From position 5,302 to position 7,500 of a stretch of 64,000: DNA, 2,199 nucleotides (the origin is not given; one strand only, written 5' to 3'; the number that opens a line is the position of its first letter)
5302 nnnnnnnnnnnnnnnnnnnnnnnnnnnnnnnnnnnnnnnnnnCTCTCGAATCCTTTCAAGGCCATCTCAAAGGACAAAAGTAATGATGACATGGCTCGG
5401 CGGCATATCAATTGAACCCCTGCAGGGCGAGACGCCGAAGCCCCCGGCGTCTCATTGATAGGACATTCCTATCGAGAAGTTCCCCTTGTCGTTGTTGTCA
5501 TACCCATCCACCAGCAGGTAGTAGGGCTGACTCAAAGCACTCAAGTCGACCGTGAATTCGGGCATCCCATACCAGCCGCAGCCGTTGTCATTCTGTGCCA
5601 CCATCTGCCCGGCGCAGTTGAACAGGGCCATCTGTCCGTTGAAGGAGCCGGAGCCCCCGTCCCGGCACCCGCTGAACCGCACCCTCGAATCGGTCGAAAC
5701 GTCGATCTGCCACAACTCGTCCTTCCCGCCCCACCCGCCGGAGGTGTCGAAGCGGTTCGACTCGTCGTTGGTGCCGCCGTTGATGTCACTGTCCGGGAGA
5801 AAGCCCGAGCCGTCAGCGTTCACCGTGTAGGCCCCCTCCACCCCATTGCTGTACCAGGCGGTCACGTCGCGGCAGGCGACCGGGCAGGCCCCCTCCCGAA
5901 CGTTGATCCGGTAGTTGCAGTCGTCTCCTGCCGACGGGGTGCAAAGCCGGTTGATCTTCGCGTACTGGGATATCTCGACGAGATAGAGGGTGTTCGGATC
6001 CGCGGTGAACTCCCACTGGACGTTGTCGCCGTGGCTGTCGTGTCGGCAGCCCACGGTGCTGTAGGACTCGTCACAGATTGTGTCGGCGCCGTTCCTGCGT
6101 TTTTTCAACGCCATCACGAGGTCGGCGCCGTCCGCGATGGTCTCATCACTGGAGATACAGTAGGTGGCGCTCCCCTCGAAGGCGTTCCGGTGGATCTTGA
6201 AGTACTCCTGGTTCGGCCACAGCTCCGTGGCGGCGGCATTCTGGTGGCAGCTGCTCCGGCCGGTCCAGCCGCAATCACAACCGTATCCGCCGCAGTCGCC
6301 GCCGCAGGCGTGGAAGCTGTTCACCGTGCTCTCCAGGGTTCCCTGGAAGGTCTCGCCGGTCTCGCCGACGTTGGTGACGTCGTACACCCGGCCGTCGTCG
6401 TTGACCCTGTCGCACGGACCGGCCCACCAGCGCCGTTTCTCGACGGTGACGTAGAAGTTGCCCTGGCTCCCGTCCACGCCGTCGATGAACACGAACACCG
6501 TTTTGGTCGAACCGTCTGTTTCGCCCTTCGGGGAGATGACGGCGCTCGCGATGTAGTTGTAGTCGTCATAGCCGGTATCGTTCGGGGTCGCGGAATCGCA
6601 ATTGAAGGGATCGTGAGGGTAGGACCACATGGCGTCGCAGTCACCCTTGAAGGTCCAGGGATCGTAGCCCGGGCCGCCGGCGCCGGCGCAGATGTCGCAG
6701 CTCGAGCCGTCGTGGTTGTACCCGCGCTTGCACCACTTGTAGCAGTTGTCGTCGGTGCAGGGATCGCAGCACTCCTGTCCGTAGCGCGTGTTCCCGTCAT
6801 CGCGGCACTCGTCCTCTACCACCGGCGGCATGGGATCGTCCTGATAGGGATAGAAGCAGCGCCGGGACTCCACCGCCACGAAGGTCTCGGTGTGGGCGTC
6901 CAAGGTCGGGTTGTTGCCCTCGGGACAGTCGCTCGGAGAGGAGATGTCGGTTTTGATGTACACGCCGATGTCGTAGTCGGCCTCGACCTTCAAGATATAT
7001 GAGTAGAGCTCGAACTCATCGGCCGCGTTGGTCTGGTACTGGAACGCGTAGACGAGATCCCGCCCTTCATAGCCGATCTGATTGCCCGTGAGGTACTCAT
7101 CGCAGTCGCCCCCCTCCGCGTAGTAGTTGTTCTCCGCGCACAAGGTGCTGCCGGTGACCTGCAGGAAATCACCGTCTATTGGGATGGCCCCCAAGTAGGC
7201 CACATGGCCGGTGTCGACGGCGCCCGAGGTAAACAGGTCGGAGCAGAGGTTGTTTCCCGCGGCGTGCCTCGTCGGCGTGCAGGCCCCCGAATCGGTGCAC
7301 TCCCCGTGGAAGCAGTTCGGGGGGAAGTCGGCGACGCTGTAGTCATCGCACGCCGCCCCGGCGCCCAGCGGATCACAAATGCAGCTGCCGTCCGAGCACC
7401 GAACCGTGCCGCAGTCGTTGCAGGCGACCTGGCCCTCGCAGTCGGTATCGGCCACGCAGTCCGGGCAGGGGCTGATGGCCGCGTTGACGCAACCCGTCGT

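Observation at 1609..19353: Tandemly duplicated two-gene cassette encoding four giant cysteine-rich lipoproteins with no catalytic domain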

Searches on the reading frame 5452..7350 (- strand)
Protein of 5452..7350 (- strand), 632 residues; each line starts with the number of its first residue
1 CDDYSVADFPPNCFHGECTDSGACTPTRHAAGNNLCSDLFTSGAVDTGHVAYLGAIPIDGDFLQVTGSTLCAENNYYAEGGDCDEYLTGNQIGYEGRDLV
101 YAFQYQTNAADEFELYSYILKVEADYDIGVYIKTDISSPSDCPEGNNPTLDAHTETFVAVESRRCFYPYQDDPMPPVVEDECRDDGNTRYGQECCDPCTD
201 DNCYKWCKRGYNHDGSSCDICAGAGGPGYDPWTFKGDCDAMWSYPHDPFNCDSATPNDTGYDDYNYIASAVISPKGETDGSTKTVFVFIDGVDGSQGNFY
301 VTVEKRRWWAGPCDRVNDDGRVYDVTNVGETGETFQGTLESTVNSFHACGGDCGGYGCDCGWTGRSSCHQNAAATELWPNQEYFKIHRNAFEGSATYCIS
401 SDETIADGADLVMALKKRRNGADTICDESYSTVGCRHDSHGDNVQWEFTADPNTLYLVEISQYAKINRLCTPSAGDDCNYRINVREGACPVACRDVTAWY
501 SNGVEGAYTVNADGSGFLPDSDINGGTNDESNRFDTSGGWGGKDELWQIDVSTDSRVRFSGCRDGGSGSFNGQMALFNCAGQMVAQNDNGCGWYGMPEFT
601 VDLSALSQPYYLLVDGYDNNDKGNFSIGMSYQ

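Call 18: find_homologous_proteins(query=window:5452-7350:-)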
Query window:5452-7350:- (632 aa): 4 proteins with E <= 0.001 among 4098 candidates.
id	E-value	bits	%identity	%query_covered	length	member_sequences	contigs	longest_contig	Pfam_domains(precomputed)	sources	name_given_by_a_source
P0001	8.4e-169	581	59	65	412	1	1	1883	-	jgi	jgi:hypothetical protein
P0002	4.2e-147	510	51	77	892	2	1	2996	-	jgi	jgi:hypothetical protein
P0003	6.0e-61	225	34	78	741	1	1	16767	-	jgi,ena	-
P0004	6.8e-41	159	55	23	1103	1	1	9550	PF00526.24,PF13385.14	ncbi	-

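Call 19: find_encoding_contigs(protein=P0003, flank=10000)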
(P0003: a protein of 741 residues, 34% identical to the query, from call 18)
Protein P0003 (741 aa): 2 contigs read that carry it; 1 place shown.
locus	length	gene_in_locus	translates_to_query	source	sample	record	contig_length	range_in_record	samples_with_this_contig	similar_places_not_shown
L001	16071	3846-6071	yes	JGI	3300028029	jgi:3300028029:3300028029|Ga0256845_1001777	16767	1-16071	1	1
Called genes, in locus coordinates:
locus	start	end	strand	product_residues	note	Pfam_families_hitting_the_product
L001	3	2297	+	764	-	?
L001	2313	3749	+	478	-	-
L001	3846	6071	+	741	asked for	-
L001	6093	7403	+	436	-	-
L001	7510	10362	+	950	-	-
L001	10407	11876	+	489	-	-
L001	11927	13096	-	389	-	PF01134:GIDA (faint), PF01266:DAO, PF01946:Thi4 (weak), PF03486:HI0933_like (faint), PF07992:Pyr_redox_2 (faint), PF12831:FAD_oxidored (faint), PF13450:NAD_binding_8 (faint), PF13738:Pyr_redox_3 (faint)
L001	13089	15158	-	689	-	PF13510:Fer2_4, PF00070:Pyr_redox (faint), PF01494:FAD_binding_3 (weak), PF03486:HI0933_like (weak), PF07992:Pyr_redox_2, PF12831:FAD_oxidored, PF13450:NAD_binding_8 (weak), PF04324:Fer2_BFD, +1 more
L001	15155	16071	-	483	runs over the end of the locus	PF13510:Fer2_4, PF12838:Fer4_7, PF14697:Fer4_21, PF13237:Fer4_10 (weak), PF14697:Fer4_21, PF12838:Fer4_7, PF13187:Fer4_9, PF02662:FlpD, +7 more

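Call 20: find_encoding_contigs(protein=P0004, flank=10000)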
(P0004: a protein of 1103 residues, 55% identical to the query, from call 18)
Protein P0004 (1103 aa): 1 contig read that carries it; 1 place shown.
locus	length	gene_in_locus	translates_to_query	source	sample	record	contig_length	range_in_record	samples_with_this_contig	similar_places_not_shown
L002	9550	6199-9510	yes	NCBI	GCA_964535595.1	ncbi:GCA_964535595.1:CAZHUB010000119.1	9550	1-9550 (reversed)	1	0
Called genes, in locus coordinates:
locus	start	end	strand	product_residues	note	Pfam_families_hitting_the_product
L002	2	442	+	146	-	?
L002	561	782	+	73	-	PF01106:NifU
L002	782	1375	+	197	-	PF01227:GTP_cyclohydroI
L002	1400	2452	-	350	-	PF01545:Cation_efflux, PF16916:ZT_dimer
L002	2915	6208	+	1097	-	-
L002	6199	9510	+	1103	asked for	PF00526:Dicty_CTDC, PF13385:Laminin_G_3, PF00526:Dicty_CTDC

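Call 31: find_related_loci(query=window:5455-7350:-, collection=genome_contigs, flank=10000)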
Query window:5455-7350:- (632 aa) in genome_contigs; peptide patterns used: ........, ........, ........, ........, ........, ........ (x = any residue, [..] = any of these).
8 stretches matched a pattern, but none encodes a relative of the query by tblastn (E <= 1e-3).

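Call 39: predict_structure(alignment_id=A2)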
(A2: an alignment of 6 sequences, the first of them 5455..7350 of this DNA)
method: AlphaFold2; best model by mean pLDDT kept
length: 632 residues; sequences in the alignment: 6
mean_pLDDT: 50.6   pTM: 0.45
mean pLDDT of the five models: 50.6, 48.6, 46.6, 41.6, 35.6
residues with pLDDT >= 90: 1; 70-90: 152; 50-70: 151; < 50: 328
segments of 3 or more residues with pLDDT < 50: 1-99, 125-128, 138-269, 273-277, 291-297, 310-321, 345-352, 354-378, 517-533, 536-543, 589-593
pLDDT, mean of each block of 10 residues (from residue 1): 24 29 28 37 29 24 27 23 24 34 60 61 51 51 36 30 28 28 24 26 28 29 33 33 26 29 38 51 58 47 55 42 70 79 49 45 37 41 75 84 82 78 53 71 80 81 64 77 83 66 73 53 43 44 67 79 59 77 69 63 79 68 57 60
secondary structure, 60 per line:
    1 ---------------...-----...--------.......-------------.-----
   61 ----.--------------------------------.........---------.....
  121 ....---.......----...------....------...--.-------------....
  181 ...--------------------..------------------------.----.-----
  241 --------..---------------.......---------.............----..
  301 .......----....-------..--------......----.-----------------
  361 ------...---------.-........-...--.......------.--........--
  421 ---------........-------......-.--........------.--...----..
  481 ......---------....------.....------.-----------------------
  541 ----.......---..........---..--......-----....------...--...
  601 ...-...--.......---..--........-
elements in order (helices of 4 or more, strands of 3 or more residues): E16-18 E24-26 H35-41 E98-106 E116-124 E128-134 H148-151 E158-160 H177-183 E266-272 E282-291 E299-307 H312-315 E333-338 E381-388 E395-401 E411-418 E430-437 E445-450 E455-462 E479-486 H496-499 E506-510 E545-551 E555-564 E572-577 E583-586 E598-603 E610-616 E624-631

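Call 41: search_protein_representatives(alignment_id=A2)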
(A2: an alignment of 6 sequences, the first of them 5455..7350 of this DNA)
Query: 6 sequences, 622 profile positions. Proteins with E-value up to 0.001 (for the whole library): 118; up to 1e-10: 60; up to 1e-30: 36. The best 118 are listed.
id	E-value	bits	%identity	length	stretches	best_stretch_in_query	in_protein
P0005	6.5e-292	985.9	-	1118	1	1-622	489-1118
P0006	1.4e-274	928.7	-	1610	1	1-621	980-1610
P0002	8.3e-243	823.7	-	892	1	1-485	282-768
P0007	2.6e-231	785.8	-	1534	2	1-609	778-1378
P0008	4.8e-230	781.6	-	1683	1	1-621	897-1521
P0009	6.8e-192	655.6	-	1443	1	1-621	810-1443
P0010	3.6e-182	623.4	-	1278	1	1-482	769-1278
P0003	1.7e-181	621.2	-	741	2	232-485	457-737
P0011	9.5e-181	618.8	-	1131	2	1-617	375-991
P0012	1.0e-177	608.8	-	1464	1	1-620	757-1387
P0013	1.5e-171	588.3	-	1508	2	1-617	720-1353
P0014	1.9e-162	558.3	-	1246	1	2-481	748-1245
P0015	1.4e-153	529.0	-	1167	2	154-619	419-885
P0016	1.4e-145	502.5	-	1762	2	1-609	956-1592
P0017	5.6e-125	434.5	-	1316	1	1-621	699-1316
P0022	5.6e-94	332.1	-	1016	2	232-483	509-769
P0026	8.0e-68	245.7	-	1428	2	232-489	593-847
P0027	7.5e-62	226.0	-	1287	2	202-498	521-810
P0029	8.5e-59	215.9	-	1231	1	3-492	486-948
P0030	1.1e-57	212.2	-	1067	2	201-491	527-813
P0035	1.4e-40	155.8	-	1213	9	534-621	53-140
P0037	8.1e-39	149.9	-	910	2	206-493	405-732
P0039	7.3e-22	93.9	-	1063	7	531-607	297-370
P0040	2.7e-21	92.1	-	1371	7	535-621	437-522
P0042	1.2e-18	83.3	-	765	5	530-618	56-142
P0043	7.3e-18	80.7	-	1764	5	501-616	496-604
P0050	8.7e-15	70.5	-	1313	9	532-618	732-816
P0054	9.6e-14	67.1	-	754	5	532-621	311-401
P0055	1.5e-12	63.1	-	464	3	536-621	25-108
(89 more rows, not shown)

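Call 42: search_protein_families(library=pfam, proteins=[P0035, P0039, P0040, P0042, P0043, P0050, P0054, P0055], max_evalue=0.001)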
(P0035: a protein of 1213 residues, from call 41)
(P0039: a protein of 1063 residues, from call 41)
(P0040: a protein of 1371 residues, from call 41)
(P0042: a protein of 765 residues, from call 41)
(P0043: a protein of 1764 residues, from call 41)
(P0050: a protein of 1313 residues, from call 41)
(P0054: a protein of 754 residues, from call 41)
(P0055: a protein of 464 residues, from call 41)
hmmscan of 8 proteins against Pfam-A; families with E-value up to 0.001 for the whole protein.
P0035 (1213 aa): 2 families
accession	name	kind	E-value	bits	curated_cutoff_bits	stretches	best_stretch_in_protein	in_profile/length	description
PF18962.6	Por_Secre_tail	-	2.4e-10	41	27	1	1139-1211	1-75/75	Secretion system C-terminal sorting domain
PF04151.21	PPC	-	2.9e-08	34.9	25.9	0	792-873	3-66/70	Bacterial pre-peptidase C-terminal domain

P0039 (1063 aa): 1 family
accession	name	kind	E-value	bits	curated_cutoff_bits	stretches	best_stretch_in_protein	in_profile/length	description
PF04151.21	PPC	-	8.3e-13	49.5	25.9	0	68-133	5-70/70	Bacterial pre-peptidase C-terminal domain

P0040 (1371 aa): 3 families
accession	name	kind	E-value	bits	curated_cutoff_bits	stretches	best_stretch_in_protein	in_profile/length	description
PF18962.6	Por_Secre_tail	-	5.1e-13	49.5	27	1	1296-1369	1-75/75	Secretion system C-terminal sorting domain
PF07602.17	DUF1565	-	4.9e-08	33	20.3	1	40-190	2-171/257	Protein of unknown function (DUF1565)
PF04151.21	PPC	-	3e-06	28.5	25.9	1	682-757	3-70/70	Bacterial pre-peptidase C-terminal domain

P0042 (765 aa): 1 family
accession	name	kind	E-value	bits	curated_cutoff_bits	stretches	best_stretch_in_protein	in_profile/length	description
PF18962.6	Por_Secre_tail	-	4.4e-10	40.1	27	1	690-763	1-75/75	Secretion system C-terminal sorting domain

P0043 (1764 aa): 8 families
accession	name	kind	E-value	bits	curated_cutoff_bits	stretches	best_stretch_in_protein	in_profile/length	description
PF00041.27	fn3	-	1e-72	240.8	25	10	1430-1517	2-69/84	Fibronectin type III domain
PF16656.11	Pur_ac_phosph_N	-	4.9e-68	226.2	30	10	1434-1526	6-88/93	Purple acid Phosphatase, N-terminal domain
PF10179.15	NDNF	-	1.7e-19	70.6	27.3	0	98-130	85-117/127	Neuron-derived neurotrophic factor, first Fn(III) domain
PF16655.11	PhoD_N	-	8.1e-17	62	30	0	1121-1171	32-82/90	PhoD-like phosphatase, N-terminal domain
PF23508.1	MBB1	-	1.6e-15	57.6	27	0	1158-1196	50-88/108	MBB1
PF16794.11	fn3_4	-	6.1e-07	29.8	27.1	0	338-367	70-99/103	Fibronectin-III type domain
PF25788.1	Ig_Rha78A_N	-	1.6e-05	25.5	27.4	0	1440-1528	16-95/105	Rha78A-like, N-terminal immunoglobulin domain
PF16323.11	DUF4959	-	6.2e-05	23.7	32.9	0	26-91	12-76/106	Domain of unknown function (DUF4959)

P0050 (1313 aa): 2 families
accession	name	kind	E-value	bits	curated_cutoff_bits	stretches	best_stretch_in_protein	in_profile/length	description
PF18962.6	Por_Secre_tail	-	1.2e-09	38.8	27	1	1237-1311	1-75/75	Secretion system C-terminal sorting domain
PF16225.10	DUF4884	-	6.5e-05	23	30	0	489-518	11-40/49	Domain of unknown function (DUF4884)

P0054 (754 aa): 2 families
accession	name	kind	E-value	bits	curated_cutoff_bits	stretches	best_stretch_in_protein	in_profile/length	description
PF18962.6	Por_Secre_tail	-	9.3e-12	45.5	27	1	679-752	1-75/75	Secretion system C-terminal sorting domain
PF04151.21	PPC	-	0.00034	21.9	25.9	1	315-386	4-70/70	Bacterial pre-peptidase C-terminal domain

P0055 (464 aa): 1 family
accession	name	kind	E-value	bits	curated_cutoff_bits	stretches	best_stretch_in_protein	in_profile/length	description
PF18962.6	Por_Secre_tail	-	6.5e-10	39.6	27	1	389-461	1-74/75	Secretion system C-terminal sorting domain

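Call 43: fold_search(model_id=the predicted structure, library=pdb)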
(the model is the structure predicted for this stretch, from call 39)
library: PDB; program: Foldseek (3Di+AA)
matches with E <= 10: 1188; with E <= 0.001: 38
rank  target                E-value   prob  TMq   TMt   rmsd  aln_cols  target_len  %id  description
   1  8zj4_A                4.1e-07  1.00  0.14  0.14  24.8       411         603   11  trypsinogen-EP-N619A (released 2025-05-21)
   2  8h3u_A                1.6e-06  1.00  0.13  0.14  18.3       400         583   13  Inhibitor-bound EP, polyA model (released 2022-11-23)
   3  8zi4_A                3.5e-06  0.98  0.13  0.13  24.4       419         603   10  Cryo-EM structure of wtEP-trypsinogen (released 2025-05-21)
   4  9nrc_A                3.5e-06  0.98  0.13  0.12  18.6       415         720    8  TMPRSS6 in complex with REGN7999 Fab and REGN8023 Fab (released 2025-07-09)
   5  9en2_A                6.9e-06  1.00  0.13  0.29  14.6       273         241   11  Crystal structure of the metalloproteinase enhancer PCPE-1 complexed with nanobodies VHH-H4 and VHH-I5 (released 2024-07-03)
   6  8ziy_A                7.7e-06  0.97  0.12  0.13  23.5       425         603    9  trypsinogen-EP-E574A (released 2025-05-21)
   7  9efg_A                1.8e-05  0.99  0.10  0.10  15.7       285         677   10  VIP3Cb1 Toxin structure (released 2025-06-18)
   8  3lxu                  2.2e-05  0.93  0.13  0.08  22.2       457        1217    8  Crystal Structure of Tripeptidyl Peptidase 2 (TPP II) (released 2010-08-11)
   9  8w7n                  2.6e-05  0.63  0.12  0.08  25.8       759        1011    6  Crystal structure of the in-cell Cry1Aa purified from Bacillus thuringiensis (released 2024-03-06)
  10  9efi_A                2.9e-05  0.98  0.10  0.08  16.9       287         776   10  VIP3Cb1 Protoxin Structure (released 2025-06-18)
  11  4xup_F                2.9e-05  0.98  0.11  0.20  19.7       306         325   11  Structure of the N-terminal CBM22-1-CBM22-2 tandem domain from Paenibacillus barcinonensis Xyn10C (released 2015-06-03)
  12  2qqk_A                4.8e-05  1.00  0.12  0.14  13.9       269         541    7  Neuropilin-2 a1a2b1b2 Domains in Complex with a Semaphorin-Blocking Fab (released 2007-11-20)
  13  4xup_A                5.4e-05  0.97  0.12  0.20  17.1       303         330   14  Structure of the N-terminal CBM22-1-CBM22-2 tandem domain from Paenibacillus barcinonensis Xyn10C (released 2015-06-03)
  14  5x7o_A                5.7e-05  0.82  0.12  0.07  27.4       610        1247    8  Crystal structure of Paenibacillus sp. 598K alpha-1,6-glucosyltransferase (released 2017-07-26)
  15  4xup_D                6.0e-05  0.97  0.12  0.21  14.8       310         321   12  Structure of the N-terminal CBM22-1-CBM22-2 tandem domain from Paenibacillus barcinonensis Xyn10C (released 2015-06-03)
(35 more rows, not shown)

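Call 46: search_protein_families(library=pfam, alignment_id=A4, max_evalue=0.001)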
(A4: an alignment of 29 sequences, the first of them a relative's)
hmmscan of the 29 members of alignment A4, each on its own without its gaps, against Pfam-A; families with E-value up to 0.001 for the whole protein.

A. member 1, P0005 (1118 aa): 2 families
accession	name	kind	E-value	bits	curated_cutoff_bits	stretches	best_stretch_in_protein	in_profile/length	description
PF00526.23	Dicty_CTDC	-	2.8e-26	91.4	27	3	412-435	1-24/24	Dictyostelium (slime mold) repeat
PF13385.13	Laminin_G_3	-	1.1e-12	48.7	27.6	1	108-243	10-150/151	Concanavalin A-like lectin/glucanases superfamily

B. families by the number of members that match (of 29 scanned): 6 families
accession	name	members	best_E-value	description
PF00526.23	Dicty_CTDC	13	2.7e-40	Dictyostelium (slime mold) repeat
PF16841.11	CBM60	3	1.9e-20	Ca-dependent carbohydrate-binding module xylan-binding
PF13385.13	Laminin_G_3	2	1.1e-12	Concanavalin A-like lectin/glucanases superfamily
PF07691.17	PA14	1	4.4e-36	PA14 domain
PF10528.15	GLEYA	1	1.1e-19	GLEYA domain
PF00059.27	Lectin_C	1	2.3e-15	Lectin C-type domain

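Call 100: search_protein_families(library=pfam, proteins=[P0026, P0027, P0029, P0030, P0015, P0022, P0037], max_evalue=0.001)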
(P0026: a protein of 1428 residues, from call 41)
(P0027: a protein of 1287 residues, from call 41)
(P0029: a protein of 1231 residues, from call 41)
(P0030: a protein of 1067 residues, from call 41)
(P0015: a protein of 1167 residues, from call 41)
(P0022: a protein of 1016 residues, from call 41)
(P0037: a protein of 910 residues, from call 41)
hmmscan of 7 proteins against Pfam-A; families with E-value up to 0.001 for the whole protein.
P0026 (1428 aa): 0 families

P0027 (1287 aa): 2 families
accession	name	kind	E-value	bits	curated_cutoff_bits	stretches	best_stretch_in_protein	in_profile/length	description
PF16841.11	CBM60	-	1.9e-20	73.6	28.2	1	1101-1181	2-81/91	Ca-dependent carbohydrate-binding module xylan-binding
PF00526.23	Dicty_CTDC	-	1.1e-05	25.6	27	1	248-268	2-22/24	Dictyostelium (slime mold) repeat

P0029 (1231 aa): 1 family
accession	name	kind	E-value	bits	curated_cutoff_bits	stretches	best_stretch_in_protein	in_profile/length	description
PF16841.11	CBM60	-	5.8e-16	59.2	28.2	1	985-1063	1-77/91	Ca-dependent carbohydrate-binding module xylan-binding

P0030 (1067 aa): 2 families
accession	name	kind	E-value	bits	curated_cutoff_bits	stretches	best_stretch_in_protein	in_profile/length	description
PF00526.23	Dicty_CTDC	-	7.6e-05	22.9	27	1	245-268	1-24/24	Dictyostelium (slime mold) repeat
PF16841.11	CBM60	-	8.7e-05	23.4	28.2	1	853-935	3-77/91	Ca-dependent carbohydrate-binding module xylan-binding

P0015 (1167 aa): 0 families

P0022 (1016 aa): 0 families

P0037 (910 aa): 0 families
